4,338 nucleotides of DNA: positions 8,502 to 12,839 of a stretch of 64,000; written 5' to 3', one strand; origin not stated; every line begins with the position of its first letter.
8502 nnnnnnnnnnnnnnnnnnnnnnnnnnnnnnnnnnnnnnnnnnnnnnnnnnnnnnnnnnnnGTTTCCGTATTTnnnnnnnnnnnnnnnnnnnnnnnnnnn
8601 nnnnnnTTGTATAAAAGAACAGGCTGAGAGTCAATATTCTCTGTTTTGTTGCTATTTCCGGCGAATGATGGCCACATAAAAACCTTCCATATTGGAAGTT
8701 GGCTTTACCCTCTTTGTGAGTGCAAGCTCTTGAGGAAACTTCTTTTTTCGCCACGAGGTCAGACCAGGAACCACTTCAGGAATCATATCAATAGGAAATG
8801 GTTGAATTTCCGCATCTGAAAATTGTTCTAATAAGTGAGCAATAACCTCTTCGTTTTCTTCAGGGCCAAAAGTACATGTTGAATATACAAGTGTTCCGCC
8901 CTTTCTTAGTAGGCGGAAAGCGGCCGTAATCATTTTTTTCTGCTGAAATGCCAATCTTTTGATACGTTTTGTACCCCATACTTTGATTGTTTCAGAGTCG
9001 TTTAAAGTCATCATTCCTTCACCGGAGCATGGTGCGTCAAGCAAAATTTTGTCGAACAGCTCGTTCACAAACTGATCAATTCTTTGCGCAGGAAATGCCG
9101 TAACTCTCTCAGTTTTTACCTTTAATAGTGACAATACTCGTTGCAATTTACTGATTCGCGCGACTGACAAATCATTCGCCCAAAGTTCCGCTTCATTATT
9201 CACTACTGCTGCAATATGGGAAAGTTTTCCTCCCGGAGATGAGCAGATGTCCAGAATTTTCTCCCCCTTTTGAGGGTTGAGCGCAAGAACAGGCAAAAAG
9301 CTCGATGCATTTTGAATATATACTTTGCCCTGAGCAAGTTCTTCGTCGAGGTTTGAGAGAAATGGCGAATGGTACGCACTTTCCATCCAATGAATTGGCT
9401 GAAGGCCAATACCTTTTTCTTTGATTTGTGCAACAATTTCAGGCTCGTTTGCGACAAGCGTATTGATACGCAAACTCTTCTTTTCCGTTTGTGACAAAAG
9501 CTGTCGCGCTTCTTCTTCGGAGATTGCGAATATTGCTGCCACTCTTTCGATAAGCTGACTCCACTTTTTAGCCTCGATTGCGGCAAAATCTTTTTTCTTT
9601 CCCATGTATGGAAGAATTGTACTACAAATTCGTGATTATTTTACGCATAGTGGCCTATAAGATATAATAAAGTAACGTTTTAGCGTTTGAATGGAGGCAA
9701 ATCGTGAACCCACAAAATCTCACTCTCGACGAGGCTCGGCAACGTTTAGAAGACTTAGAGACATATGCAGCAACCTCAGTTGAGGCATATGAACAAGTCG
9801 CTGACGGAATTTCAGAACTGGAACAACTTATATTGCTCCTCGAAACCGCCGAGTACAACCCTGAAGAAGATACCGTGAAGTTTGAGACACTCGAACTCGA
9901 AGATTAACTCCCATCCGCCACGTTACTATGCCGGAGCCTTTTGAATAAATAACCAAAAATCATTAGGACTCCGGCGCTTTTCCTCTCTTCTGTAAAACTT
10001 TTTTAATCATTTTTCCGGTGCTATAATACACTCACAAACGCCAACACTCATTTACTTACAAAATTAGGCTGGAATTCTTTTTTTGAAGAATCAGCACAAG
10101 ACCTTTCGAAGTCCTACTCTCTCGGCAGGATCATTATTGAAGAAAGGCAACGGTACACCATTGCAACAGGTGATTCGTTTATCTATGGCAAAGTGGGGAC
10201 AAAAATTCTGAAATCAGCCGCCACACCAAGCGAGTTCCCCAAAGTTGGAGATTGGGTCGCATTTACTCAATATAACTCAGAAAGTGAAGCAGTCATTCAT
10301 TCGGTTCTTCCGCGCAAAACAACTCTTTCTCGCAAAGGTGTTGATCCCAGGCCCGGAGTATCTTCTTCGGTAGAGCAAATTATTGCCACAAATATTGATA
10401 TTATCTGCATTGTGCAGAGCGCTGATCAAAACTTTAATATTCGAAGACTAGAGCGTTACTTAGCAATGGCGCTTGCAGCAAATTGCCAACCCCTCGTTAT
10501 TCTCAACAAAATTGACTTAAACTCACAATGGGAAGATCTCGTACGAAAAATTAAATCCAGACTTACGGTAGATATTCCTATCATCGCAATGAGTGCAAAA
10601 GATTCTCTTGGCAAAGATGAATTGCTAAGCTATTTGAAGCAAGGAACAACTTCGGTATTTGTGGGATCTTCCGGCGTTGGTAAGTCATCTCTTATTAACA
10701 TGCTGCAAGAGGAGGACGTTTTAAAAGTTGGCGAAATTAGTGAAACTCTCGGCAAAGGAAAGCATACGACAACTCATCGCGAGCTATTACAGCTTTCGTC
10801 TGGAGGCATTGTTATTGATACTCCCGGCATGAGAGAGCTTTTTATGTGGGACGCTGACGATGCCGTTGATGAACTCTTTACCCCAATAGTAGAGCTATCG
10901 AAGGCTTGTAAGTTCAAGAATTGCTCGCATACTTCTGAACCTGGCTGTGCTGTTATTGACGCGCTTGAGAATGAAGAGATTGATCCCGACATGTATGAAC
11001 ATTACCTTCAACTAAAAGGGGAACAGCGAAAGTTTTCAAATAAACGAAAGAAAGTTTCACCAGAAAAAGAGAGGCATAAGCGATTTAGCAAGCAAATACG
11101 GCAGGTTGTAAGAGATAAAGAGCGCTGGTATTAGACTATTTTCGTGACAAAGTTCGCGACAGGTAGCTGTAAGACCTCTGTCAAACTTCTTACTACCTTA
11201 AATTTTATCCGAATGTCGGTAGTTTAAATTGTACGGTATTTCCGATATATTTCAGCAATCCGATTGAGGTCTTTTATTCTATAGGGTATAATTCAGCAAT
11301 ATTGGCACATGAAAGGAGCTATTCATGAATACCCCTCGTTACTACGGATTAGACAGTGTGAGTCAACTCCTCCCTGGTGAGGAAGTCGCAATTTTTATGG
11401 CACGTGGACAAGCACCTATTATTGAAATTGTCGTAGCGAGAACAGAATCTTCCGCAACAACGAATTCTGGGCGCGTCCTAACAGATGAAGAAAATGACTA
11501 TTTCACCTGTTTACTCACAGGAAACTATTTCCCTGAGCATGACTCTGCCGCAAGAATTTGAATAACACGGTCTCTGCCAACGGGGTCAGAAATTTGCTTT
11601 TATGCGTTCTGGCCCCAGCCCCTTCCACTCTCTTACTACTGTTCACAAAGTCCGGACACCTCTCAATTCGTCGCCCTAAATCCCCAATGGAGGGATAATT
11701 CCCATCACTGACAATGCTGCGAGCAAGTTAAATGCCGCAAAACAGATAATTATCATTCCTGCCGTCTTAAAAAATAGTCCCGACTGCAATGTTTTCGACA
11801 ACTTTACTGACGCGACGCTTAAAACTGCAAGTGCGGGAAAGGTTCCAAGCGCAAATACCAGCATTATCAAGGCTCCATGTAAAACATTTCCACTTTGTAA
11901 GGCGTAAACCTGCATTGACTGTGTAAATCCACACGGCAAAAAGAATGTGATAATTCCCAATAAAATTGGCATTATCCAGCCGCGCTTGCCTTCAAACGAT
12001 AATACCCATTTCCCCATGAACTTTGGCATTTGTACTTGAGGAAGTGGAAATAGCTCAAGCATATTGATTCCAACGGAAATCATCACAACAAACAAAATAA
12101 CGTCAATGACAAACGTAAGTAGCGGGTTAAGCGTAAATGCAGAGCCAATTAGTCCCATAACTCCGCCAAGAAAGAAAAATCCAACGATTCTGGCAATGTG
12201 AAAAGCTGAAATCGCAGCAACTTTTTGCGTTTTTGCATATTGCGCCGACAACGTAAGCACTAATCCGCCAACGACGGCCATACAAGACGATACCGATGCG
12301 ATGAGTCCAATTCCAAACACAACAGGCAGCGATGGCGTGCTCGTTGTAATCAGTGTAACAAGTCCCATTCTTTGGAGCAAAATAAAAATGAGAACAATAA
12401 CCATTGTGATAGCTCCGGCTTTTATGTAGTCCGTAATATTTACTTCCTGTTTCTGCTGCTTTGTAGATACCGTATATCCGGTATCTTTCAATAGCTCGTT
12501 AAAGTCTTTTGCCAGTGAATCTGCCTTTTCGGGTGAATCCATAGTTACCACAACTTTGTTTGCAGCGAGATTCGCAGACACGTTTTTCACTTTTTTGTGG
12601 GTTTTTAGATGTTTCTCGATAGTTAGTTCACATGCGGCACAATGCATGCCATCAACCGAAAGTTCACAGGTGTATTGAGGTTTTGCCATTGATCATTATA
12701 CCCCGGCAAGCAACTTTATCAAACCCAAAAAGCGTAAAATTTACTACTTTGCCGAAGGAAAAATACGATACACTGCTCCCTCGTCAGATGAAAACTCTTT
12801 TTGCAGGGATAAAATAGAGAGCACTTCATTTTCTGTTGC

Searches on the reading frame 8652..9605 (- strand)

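Call 46: search_protein_families(library=pfam, proteins=[window:8652-9605:-], max_evalue=0.001)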
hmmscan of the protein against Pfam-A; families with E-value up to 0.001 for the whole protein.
window:8652-9605:- (317 aa): 4 families
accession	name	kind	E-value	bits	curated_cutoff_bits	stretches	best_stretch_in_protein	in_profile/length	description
PF01189.24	Methyltr_RsmB-F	-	1.5e-45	155.8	27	1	107-314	2-198/199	16S rRNA methyltransferase RsmB/F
PF13847.12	Methyltransf_31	-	3.2e-06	27.3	27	1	112-263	2-127/145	Methyltransferase domain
PF17125.10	Methyltr_RsmF_N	-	8e-05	23.4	34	1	19-100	6-86/86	N-terminal domain of 16S rRNA methyltransferase RsmF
PF01728.25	FtsJ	-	0.00029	21.3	24.1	1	113-267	21-161/181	FtsJ-like methyltransferase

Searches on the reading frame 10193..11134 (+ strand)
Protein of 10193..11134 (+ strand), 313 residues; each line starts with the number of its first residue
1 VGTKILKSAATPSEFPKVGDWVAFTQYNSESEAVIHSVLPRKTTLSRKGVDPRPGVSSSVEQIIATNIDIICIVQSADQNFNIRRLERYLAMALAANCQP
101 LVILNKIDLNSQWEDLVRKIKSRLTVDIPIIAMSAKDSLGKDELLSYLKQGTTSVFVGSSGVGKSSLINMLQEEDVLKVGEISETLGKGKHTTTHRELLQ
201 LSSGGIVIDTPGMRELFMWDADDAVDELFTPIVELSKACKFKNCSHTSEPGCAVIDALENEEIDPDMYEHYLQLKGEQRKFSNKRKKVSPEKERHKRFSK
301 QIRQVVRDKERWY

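Call 47: search_protein_families(library=pfam, proteins=[window:10193-11134:+], max_evalue=0.001)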
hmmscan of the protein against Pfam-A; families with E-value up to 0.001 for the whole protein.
window:10193-11134:+ (313 aa): 5 families
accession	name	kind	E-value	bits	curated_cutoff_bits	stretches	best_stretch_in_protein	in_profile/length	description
PF03193.22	RsgA_GTPase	-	4.4e-52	176.9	30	1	38-216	1-171/174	RsgA GTPase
PF01926.29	MMR_HSR1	-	1.8e-07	31.7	21.9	1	155-218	3-57/113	50S ribosome-binding GTPase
PF00009.33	GTP_EFTU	-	3.2e-05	24.1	26.5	1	66-150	91-184/188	Elongation factor Tu GTP binding domain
PF00005.33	ABC_tran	-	5.2e-05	24.3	25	1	147-184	7-47/137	ABC transporter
PF02421.24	FeoB_N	-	0.0001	22.3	27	0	154-225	3-69/156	Ferrous iron transport protein B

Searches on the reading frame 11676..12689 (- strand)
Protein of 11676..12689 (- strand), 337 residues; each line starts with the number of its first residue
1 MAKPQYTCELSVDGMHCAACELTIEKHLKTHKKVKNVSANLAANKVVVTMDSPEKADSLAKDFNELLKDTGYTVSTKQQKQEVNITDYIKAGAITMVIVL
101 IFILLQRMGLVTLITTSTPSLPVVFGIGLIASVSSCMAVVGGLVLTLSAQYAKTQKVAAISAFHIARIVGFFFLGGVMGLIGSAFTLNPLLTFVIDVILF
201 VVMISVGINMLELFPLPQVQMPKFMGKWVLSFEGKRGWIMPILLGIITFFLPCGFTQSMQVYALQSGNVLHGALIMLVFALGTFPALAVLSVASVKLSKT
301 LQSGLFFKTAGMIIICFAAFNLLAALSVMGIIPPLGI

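Call 47: search_protein_families(library=pfam, proteins=[window:11676-12689:-], max_evalue=0.001)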
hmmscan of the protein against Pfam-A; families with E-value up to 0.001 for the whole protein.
window:11676-12689:- (337 aa): 2 families
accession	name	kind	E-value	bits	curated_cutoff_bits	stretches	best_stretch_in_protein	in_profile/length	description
PF13386.12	DsbD_2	-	9.4e-30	104.4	24.9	1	124-318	2-197/199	Cytochrome C biogenesis protein transmembrane region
PF00403.32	HMA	-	2e-13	51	24.8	1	10-72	2-61/62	Heavy-metal-associated domain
